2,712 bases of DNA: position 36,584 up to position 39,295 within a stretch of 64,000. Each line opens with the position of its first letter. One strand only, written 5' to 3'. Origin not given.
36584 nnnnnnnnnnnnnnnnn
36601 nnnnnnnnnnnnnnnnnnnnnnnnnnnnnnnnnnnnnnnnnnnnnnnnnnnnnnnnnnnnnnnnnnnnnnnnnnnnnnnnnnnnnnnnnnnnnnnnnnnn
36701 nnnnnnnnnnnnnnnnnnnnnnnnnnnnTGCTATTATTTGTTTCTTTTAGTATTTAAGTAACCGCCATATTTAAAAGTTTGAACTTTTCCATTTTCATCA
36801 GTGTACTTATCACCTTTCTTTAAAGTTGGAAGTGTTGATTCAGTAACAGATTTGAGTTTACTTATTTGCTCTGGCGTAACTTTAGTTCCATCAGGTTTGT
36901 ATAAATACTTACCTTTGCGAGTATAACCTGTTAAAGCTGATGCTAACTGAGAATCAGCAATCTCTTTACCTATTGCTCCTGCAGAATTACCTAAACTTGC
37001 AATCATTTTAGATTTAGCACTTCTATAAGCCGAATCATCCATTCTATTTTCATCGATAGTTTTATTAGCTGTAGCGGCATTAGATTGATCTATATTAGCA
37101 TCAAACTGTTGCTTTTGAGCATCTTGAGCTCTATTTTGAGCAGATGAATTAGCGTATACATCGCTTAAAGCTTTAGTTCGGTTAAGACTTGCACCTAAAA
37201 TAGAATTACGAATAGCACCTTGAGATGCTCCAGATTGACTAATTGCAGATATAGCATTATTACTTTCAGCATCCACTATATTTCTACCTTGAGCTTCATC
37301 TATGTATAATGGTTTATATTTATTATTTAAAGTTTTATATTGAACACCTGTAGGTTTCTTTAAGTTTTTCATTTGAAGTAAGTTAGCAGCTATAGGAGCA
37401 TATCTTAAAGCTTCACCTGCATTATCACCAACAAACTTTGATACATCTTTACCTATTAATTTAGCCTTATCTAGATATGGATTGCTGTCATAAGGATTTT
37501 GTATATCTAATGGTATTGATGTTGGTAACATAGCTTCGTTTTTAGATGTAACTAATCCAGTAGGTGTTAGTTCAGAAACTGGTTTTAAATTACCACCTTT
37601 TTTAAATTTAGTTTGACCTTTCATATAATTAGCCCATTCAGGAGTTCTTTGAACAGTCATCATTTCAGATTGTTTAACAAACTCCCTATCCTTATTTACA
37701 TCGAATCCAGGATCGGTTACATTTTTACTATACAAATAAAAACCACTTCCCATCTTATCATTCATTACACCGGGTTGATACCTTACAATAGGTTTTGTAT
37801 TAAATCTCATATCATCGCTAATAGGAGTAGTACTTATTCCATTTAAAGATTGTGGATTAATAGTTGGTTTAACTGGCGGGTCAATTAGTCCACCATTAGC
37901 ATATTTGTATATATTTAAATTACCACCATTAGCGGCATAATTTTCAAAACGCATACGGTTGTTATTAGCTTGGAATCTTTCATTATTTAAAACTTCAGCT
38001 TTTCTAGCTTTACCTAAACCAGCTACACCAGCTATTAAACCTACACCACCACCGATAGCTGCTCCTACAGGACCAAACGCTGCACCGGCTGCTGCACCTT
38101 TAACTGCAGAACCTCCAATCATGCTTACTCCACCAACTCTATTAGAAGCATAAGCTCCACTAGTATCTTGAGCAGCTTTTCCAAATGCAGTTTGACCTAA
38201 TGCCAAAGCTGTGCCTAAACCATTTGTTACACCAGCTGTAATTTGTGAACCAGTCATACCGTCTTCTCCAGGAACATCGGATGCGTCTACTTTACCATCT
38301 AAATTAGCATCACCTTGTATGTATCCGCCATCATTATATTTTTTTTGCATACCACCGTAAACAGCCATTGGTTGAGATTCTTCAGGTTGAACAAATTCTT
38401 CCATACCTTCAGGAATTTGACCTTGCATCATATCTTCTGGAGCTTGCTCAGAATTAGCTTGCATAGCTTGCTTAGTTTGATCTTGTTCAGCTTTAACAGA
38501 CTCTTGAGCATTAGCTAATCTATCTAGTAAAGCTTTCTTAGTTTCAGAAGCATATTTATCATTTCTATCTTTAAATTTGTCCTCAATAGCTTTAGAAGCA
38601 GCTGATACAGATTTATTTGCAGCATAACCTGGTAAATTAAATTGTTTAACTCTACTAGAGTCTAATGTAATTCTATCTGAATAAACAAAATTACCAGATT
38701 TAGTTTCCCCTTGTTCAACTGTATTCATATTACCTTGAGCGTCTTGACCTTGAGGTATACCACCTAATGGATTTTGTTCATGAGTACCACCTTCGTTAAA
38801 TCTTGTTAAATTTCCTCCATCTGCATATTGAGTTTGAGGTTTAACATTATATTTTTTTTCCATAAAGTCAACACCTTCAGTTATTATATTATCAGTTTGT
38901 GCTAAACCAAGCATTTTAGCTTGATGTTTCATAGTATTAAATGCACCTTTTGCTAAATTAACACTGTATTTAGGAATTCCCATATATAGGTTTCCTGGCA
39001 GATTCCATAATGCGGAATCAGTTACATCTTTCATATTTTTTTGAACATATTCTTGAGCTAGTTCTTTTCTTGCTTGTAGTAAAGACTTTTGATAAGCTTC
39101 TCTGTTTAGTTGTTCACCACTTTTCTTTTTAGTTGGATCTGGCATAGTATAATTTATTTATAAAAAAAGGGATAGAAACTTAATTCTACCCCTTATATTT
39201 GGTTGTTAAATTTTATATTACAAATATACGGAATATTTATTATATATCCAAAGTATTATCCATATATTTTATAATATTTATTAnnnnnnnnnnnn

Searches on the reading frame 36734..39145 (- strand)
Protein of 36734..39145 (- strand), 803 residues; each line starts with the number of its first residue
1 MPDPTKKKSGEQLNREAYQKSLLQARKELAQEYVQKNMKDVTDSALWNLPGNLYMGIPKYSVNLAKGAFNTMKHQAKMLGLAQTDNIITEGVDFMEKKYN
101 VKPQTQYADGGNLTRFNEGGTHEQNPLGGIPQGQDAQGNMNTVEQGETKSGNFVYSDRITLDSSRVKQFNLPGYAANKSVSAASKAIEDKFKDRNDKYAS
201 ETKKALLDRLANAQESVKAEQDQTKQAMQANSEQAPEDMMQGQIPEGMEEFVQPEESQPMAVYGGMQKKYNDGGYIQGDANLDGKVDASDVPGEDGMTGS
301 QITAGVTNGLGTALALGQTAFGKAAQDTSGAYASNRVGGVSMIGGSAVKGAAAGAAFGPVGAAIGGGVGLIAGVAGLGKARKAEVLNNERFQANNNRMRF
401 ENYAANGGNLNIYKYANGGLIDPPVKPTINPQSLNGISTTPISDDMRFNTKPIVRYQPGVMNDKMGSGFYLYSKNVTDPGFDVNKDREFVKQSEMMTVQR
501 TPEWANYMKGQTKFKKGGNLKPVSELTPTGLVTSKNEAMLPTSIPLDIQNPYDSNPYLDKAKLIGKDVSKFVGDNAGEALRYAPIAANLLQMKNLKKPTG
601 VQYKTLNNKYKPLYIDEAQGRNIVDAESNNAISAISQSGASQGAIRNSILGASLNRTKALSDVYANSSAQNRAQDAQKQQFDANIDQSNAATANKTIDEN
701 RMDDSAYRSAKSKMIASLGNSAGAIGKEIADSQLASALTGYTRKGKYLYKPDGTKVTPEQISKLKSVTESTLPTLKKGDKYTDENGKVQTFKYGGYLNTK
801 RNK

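Call 35: search_protein_families(library=phrogs, proteins=[window:36734-39145:-], max_evalue=0.00001)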
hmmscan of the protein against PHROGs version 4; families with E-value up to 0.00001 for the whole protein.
window:36734-39145:- (803 aa): 0 families

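Call 36: search_protein_families(library=pfam, proteins=[window:36734-39145:-], max_evalue=0.001)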
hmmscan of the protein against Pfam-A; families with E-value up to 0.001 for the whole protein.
window:36734-39145:- (803 aa): 1 family
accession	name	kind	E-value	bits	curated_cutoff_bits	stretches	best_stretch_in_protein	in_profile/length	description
PF25725.1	crAss_CARG1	-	3.7e-21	76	27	1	109-228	16-130/133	Crassvirus cargo protein 1 domain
